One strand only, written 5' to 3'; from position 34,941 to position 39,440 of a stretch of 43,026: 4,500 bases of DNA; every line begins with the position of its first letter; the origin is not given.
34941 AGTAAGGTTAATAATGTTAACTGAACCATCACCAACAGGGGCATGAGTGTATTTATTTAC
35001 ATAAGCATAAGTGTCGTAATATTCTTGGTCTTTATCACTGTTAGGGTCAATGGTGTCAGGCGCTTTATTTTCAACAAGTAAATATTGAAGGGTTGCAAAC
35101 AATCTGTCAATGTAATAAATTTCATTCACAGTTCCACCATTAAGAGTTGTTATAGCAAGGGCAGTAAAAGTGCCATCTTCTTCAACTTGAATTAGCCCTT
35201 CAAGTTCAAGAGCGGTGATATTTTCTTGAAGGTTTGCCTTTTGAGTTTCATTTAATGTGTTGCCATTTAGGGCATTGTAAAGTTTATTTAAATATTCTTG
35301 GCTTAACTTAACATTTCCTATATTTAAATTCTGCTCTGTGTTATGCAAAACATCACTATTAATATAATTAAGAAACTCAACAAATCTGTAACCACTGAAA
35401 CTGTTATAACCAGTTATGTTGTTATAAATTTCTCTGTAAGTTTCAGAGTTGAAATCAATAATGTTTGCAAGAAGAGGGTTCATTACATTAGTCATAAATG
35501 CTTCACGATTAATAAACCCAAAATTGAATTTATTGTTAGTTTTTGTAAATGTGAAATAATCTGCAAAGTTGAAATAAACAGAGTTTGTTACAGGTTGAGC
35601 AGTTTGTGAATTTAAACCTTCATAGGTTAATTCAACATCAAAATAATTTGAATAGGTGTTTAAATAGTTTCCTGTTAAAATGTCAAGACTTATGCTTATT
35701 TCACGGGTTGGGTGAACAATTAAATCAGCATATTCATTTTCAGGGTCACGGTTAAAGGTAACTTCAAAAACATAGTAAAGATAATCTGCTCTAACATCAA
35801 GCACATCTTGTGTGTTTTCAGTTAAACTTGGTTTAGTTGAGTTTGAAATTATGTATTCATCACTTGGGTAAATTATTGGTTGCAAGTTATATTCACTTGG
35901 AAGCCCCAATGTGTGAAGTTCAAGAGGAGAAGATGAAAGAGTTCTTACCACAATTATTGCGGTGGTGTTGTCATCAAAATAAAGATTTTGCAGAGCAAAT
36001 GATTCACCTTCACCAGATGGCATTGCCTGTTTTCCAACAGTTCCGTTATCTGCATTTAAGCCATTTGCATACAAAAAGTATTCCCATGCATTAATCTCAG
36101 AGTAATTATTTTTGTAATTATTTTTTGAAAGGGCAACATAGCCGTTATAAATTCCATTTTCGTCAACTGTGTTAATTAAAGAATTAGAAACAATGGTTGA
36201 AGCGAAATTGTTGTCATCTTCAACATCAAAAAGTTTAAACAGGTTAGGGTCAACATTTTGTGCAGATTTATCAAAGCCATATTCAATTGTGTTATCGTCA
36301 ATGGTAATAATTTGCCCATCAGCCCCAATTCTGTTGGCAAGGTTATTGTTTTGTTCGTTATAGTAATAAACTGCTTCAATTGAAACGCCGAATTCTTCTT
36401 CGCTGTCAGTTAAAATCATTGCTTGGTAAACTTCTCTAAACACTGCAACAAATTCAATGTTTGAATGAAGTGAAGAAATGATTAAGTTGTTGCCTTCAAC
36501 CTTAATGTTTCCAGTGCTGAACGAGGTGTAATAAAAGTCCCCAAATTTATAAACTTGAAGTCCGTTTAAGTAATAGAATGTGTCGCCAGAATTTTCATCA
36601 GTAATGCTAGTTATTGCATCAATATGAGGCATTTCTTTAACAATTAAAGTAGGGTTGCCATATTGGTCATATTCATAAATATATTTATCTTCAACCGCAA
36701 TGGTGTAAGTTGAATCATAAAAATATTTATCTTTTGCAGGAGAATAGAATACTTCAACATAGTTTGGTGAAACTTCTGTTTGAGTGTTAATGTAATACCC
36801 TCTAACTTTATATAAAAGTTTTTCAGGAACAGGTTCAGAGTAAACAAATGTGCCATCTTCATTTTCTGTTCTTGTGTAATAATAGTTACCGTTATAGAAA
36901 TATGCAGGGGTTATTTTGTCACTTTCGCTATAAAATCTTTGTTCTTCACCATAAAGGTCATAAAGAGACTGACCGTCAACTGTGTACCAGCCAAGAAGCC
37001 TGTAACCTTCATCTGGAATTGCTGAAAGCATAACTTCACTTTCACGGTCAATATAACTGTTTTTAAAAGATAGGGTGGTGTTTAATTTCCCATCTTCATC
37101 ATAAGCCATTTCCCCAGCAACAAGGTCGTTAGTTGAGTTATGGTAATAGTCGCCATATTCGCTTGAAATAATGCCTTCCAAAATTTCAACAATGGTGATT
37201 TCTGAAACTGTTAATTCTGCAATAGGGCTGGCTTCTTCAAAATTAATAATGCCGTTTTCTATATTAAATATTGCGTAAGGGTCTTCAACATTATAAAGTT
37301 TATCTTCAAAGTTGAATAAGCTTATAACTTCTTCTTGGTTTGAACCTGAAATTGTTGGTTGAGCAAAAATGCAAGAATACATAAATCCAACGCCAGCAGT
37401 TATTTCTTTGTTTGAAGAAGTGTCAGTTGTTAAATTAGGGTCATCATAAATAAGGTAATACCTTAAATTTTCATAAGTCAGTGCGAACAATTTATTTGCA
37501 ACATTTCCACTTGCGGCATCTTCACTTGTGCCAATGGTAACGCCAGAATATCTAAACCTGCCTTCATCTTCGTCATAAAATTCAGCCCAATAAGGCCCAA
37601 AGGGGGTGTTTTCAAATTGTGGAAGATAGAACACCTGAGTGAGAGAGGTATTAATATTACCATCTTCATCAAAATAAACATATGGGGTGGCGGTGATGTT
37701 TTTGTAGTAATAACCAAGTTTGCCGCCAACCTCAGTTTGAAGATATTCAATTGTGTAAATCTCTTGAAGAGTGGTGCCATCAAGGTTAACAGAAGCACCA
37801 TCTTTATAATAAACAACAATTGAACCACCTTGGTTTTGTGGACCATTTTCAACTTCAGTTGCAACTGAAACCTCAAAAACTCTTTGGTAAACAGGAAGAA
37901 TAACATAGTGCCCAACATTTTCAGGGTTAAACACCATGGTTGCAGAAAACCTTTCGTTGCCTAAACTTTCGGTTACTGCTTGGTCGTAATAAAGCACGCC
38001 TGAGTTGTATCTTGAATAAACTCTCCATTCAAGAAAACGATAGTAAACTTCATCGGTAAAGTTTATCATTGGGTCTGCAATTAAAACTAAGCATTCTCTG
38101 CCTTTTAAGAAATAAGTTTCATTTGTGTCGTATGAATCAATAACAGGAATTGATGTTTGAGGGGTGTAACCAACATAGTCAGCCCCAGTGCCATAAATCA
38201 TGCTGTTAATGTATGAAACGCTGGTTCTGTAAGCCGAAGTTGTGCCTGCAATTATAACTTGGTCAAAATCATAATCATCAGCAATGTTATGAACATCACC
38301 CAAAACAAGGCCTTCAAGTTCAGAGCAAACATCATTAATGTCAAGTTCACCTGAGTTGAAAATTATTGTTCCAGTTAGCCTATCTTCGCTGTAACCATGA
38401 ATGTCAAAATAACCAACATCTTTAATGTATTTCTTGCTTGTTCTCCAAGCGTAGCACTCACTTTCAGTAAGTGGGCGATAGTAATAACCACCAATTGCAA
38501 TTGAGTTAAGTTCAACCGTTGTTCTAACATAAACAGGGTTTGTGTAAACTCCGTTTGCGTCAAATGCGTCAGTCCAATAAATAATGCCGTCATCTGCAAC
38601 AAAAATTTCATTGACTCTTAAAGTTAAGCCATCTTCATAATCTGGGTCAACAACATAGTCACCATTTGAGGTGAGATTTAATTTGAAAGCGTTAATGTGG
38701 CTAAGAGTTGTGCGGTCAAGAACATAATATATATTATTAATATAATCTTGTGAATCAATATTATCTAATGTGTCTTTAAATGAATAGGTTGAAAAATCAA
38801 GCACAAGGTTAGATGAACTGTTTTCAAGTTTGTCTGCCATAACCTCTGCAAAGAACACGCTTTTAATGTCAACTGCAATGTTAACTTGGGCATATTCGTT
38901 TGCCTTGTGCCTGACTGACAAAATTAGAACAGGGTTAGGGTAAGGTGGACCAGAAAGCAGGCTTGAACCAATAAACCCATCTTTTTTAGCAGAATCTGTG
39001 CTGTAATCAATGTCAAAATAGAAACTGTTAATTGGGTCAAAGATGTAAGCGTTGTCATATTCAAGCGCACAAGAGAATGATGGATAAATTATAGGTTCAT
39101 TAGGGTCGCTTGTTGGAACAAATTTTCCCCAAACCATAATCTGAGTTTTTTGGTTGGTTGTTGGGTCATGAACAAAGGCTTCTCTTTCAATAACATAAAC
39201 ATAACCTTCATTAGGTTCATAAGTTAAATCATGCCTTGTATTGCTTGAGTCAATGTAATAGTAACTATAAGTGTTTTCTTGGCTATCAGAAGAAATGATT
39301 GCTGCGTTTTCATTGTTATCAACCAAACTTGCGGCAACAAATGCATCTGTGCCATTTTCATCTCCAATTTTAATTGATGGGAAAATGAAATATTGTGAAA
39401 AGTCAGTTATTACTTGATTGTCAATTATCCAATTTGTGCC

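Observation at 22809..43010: Single 20,202-nt ORF encoding a 6,733-aa envelope protein of no assignable function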

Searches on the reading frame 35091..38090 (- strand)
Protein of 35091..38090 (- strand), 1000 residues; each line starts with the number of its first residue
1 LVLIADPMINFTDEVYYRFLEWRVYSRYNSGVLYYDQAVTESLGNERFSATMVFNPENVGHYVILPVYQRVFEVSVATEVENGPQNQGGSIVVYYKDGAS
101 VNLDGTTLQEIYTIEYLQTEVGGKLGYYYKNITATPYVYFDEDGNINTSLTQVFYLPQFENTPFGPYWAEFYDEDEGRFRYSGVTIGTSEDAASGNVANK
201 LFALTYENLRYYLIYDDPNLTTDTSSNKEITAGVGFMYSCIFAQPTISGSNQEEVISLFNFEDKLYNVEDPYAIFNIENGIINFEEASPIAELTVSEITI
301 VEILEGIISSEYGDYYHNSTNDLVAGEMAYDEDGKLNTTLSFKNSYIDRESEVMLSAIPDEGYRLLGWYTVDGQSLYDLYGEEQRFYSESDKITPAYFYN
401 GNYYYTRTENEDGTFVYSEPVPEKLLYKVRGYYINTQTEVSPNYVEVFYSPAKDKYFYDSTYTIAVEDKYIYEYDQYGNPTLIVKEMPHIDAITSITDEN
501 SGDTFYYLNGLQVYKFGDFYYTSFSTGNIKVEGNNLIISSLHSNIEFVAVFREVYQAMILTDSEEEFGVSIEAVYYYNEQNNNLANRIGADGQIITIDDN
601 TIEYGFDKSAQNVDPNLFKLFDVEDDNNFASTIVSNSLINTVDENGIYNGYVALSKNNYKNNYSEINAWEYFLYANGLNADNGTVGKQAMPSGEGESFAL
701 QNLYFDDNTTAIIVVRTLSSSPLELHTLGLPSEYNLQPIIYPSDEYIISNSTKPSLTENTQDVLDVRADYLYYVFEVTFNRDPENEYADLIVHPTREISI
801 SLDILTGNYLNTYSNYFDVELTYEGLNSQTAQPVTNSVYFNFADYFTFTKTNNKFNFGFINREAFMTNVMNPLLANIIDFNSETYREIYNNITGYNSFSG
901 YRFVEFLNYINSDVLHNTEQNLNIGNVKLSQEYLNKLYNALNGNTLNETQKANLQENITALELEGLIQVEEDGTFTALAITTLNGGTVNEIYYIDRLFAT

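Call 8: search_protein_families(library=pfam, proteins=[window:35091-38090:-], max_evalue=1)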
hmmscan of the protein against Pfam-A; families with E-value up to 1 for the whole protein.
window:35091-38090:- (1000 aa): 2 families
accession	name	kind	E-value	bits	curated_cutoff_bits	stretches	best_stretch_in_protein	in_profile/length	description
PF18998.6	Flg_new_2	-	0.0077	16.6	23.6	1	341-374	14-46/73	Divergent InlB B-repeat domain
PF07151.18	DUF1391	-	0.19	11.9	27.3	0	965-981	14-29/48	Protein of unknown function (DUF1391)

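Call 69: search_protein_families(library=ncbifam, proteins=[window:35091-38090:-], max_evalue=1)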
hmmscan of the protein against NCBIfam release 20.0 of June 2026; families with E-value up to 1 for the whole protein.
window:35091-38090:- (1000 aa): 0 families

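Call 103: search_protein_families(library=phrogs, proteins=[window:35091-38090:-], max_evalue=0.1)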
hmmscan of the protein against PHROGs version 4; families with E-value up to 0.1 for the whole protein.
window:35091-38090:- (1000 aa): 1 family
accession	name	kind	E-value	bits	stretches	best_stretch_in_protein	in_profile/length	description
phrog_35645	-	unknown function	0.069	14.4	0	116-156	7-48/72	-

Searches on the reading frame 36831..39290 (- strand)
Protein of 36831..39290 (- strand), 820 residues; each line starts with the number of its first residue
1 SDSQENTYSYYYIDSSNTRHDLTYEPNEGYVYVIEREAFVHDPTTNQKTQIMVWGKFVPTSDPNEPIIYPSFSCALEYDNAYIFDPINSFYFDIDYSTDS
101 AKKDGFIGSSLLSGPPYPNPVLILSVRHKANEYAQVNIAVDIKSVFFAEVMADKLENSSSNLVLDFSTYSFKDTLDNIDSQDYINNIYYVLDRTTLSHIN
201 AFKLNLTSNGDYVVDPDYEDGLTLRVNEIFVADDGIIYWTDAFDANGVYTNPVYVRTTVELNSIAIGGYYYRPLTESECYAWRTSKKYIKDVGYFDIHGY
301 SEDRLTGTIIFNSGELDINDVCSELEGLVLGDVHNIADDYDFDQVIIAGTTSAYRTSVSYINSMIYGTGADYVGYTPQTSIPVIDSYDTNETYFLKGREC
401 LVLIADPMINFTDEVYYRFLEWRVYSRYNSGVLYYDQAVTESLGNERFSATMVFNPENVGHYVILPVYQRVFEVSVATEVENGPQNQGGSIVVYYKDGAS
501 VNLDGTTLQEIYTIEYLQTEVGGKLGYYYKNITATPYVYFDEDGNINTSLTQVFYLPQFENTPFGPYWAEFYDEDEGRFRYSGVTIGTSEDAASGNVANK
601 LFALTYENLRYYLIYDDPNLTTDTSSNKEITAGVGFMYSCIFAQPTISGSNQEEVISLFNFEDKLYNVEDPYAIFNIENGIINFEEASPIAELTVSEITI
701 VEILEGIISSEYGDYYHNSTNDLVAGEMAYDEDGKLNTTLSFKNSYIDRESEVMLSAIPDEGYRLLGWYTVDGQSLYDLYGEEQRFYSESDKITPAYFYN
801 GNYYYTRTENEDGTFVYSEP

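Call 67: search_solved_structures(query=A3, max_evalue=1)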
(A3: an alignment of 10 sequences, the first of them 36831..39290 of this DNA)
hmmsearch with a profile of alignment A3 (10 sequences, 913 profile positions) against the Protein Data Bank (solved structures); distinct sequences matched with E-value up to 1: 4.
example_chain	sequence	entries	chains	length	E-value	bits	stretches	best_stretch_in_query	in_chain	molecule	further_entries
6a79_H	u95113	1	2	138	0.3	12.4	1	61-110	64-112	Heavy chain of the anti-human Robo1 antibody B5209B scFv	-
5d7l_D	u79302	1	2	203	0.3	12.4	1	547-680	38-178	MAV36 TCR Alpha Chain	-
5d7k_D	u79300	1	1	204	0.31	12.4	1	547-680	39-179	MAV36 TCR Alpha Chain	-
6a78_H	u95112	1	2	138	0.64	11.4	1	61-110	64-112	Heavy chain and linker region of the anti-human Robo1 antibody B5209B scFv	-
